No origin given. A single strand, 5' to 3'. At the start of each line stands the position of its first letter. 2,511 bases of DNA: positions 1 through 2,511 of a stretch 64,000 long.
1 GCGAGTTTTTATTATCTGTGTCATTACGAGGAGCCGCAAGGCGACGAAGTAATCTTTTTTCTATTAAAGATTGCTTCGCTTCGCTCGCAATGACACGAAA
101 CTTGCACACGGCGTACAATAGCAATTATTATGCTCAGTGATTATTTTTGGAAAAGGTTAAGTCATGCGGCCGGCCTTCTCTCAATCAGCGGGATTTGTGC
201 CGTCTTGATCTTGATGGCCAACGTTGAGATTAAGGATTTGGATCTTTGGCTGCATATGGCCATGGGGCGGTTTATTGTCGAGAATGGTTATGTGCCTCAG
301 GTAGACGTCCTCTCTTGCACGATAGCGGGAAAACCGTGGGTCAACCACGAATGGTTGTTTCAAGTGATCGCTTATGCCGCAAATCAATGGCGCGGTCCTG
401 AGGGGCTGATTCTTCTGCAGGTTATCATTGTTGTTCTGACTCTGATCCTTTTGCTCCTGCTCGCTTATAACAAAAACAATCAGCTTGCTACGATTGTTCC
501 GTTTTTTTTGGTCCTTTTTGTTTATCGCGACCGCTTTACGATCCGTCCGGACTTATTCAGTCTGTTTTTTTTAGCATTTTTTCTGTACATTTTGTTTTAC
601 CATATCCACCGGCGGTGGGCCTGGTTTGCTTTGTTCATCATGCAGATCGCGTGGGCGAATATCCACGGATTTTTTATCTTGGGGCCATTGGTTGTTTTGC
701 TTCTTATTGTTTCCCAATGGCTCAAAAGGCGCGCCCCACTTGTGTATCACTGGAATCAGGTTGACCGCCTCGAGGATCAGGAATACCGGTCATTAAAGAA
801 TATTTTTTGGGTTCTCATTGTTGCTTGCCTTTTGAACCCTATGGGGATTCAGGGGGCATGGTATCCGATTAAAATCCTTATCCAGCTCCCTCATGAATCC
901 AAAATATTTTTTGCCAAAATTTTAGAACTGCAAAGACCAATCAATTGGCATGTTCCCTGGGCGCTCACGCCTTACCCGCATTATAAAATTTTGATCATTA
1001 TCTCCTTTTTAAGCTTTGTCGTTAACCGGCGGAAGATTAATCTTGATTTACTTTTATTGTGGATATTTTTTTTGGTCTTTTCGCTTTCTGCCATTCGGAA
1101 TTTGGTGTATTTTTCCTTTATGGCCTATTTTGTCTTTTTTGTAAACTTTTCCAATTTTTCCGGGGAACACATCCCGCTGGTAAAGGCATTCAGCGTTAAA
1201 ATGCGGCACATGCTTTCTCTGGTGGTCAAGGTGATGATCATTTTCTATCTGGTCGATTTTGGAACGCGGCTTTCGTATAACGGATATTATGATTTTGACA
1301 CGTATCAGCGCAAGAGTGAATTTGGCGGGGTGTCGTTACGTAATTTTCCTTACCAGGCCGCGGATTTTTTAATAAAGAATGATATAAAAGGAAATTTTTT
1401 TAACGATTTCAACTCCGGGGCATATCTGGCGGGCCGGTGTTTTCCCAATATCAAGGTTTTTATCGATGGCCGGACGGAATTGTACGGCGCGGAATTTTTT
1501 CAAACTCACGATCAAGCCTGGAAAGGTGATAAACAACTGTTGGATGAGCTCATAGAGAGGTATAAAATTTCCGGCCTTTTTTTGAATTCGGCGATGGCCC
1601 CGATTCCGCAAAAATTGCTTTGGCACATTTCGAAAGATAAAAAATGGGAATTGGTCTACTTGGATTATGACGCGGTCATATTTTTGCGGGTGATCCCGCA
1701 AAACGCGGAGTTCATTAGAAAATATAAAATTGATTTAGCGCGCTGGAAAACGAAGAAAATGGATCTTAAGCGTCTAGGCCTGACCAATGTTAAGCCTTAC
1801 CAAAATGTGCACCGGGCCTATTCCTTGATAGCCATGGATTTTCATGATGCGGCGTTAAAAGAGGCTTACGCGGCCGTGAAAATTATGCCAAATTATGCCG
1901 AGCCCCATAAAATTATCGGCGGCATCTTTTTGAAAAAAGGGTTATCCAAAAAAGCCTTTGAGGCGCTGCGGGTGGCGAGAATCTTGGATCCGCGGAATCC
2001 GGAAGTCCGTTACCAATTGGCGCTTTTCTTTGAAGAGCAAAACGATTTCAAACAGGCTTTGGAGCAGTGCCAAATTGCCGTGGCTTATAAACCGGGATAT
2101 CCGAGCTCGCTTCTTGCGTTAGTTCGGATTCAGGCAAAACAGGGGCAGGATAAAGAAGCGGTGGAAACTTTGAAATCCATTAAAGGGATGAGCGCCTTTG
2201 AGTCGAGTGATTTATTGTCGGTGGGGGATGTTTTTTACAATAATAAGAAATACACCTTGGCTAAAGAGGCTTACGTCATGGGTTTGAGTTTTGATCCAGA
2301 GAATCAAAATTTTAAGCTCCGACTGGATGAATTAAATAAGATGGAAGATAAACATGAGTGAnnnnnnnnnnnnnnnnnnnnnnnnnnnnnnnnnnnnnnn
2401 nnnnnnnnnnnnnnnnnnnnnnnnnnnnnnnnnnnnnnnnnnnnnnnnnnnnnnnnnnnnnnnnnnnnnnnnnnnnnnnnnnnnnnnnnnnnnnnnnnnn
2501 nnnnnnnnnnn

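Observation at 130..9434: Tandem paralogous TPR-membrane proteins, a B12-radical SAM protein, a YfhO-like membrane protein and a TPR protein: candidate envelope glycosylation cluster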

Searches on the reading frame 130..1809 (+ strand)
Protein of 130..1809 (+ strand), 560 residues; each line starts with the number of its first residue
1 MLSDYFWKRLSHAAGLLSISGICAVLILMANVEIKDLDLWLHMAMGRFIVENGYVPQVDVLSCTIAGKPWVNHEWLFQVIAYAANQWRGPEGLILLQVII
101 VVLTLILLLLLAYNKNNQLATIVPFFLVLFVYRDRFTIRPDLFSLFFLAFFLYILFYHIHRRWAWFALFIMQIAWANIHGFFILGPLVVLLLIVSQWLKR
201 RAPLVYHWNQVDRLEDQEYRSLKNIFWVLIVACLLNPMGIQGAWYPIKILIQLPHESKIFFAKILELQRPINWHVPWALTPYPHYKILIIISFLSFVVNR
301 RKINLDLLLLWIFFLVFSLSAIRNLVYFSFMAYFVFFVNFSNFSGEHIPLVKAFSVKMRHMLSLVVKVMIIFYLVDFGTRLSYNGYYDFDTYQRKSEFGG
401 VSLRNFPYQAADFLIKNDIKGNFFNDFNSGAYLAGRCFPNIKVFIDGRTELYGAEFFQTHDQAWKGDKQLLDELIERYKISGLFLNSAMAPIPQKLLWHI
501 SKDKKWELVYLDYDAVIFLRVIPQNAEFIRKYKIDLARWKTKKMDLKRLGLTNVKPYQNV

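Call 29: search_protein_families(library=pfam, proteins=[window:130-1809:+], max_evalue=10)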
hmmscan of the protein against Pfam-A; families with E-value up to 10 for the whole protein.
window:130-1809:+ (560 aa): 0 families

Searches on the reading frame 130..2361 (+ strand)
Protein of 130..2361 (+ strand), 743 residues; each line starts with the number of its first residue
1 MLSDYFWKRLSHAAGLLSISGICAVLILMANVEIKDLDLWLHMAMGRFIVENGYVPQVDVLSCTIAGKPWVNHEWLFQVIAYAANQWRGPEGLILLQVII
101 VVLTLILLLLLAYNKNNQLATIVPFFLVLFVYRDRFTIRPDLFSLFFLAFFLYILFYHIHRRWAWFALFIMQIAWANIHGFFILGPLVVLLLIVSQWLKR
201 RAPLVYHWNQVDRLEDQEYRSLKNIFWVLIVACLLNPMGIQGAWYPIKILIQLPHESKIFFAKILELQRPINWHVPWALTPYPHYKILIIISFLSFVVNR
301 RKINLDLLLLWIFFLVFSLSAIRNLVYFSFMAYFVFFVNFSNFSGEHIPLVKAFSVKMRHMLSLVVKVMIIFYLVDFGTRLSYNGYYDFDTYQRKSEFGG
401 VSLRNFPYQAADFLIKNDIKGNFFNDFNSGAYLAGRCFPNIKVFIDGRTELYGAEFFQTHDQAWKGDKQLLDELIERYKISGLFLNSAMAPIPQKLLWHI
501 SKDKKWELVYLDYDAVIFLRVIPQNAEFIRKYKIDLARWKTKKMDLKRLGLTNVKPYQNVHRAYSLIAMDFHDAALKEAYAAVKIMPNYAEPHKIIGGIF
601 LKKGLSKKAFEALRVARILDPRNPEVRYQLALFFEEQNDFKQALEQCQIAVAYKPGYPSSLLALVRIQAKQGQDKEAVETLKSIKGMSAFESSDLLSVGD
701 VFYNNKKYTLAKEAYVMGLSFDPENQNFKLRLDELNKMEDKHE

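Call 3: search_protein_families(library=pfam, proteins=[window:130-2361:+], max_evalue=0.1)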
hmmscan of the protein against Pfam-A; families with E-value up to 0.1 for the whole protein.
window:130-2361:+ (743 aa): 13 families
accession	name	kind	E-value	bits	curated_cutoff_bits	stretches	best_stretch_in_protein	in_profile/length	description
PF14559.12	TPR_19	-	1.7e-08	35.1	25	2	636-684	3-51/68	Tetratricopeptide repeat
PF00515.34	TPR_1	-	9e-06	25.7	27.8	0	625-656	2-33/34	Tetratricopeptide repeat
PF13432.12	TPR_16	-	1.5e-05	25.8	32.7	1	629-685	2-58/65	Tetratricopeptide repeat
PF09976.15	TPR_21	-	4.3e-05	23.8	25.5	1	635-736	87-192/193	Tetratricopeptide repeat-like domain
PF07719.23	TPR_2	-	5e-05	23.6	27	0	624-656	1-33/34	Tetratricopeptide repeat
PF13414.12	TPR_11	-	8.1e-05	22.7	26.8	0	600-637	4-41/42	TPR repeat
PF13431.12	TPR_17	-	0.00042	20.8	24.4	0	619-645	8-34/34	Tetratricopeptide repeat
PF13428.12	TPR_14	-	0.00044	21.1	23.5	0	624-666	1-43/44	Tetratricopeptide repeat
PF13181.12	TPR_8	-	0.0036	17.8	25.7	0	625-654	2-31/34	Tetratricopeptide repeat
PF12895.13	ANAPC3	-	0.012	16.3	27.2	0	600-645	33-77/82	Anaphase-promoting complex, cyclosome, subunit 3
PF13174.12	TPR_6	-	0.015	16.4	26.3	0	660-684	2-26/33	Tetratricopeptide repeat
PF13176.12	TPR_7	-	0.022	15.3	27.9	0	660-682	1-23/36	Tetratricopeptide repeat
PF23914.1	TPR_CcmH_CycH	-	0.025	14.9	42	0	596-687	56-150/158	Cytochrome c-type biogenesis protein H TPR domain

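Call 4: search_protein_families(library=ncbifam, proteins=[window:130-2361:+], max_evalue=0.1)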
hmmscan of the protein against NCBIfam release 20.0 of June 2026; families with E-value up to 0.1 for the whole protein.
window:130-2361:+ (743 aa): 14 families
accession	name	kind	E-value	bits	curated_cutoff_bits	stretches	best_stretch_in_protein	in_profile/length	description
TIGR02917.1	PEP_TPR_lipo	equivalog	1.1e-12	46.7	312.2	1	572-685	447-560/899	XrtA/PEP-CTERM system TPR-repeat protein PrsT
NF040959.1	MamA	equivalog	8.6e-09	35.1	200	1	563-685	78-200/204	magnetosome protein MamA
TIGR02521.1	type_IV_pilW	equivalog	8.9e-08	32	154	1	572-714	47-191/234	type IV pilus biogenesis/stability protein PilW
TIGR02552.1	LcrH_SycD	equivalog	0.0017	18.1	104.8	0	608-689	39-117/136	SycD/LcrH family type III secretion system chaperone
TIGR03939.1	PGA_TPR_OMP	equivalog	0.0031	15.8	366.65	1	658-729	53-123/800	poly-beta-1,6 N-acetyl-D-glucosamine export porin PgaA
TIGR02795.1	tol_pal_ybgF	equivalog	0.011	16.3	90.1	0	623-684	38-102/119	tol-pal system protein YbgF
NF052415.1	T3SS_chap_SctY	equivalog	0.011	16.2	70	1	597-681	13-100/106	type III secretion apparatus assembly chaperone SctY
NF033758.1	gliding_GltE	equivalog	0.015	14.3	225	1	572-724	170-322/411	adventurous gliding motility TPR repeat lipoprotein GltE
NF040561.1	PrimPol_Msp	equivalog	0.018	13.6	200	0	604-672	5-73/515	CRISPR-associated primase-polymerase type A1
NF033762.1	social_mot_Tgl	equivalog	0.02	14.2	225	0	609-658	85-137/252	social motility TPR repeat lipoprotein Tgl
NF047558.1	TPR_END_plus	domain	0.029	14.3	32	0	627-658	2-33/56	TPR end-of-group domain-containing protein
NF008755.0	PRK11788.1-3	equivalog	0.034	13.5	430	0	636-686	192-242/388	lipopolysaccharide assembly protein LapB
NF033920.0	C39_PA2778_fam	equivalog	0.044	13.2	150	0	554-655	154-255/255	PA2778 family cysteine peptidase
TIGR00540.1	TPR_hemY_coli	hypoth_equivalog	0.07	11.9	142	0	555-646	291-381/385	heme biosynthesis-associated TPR protein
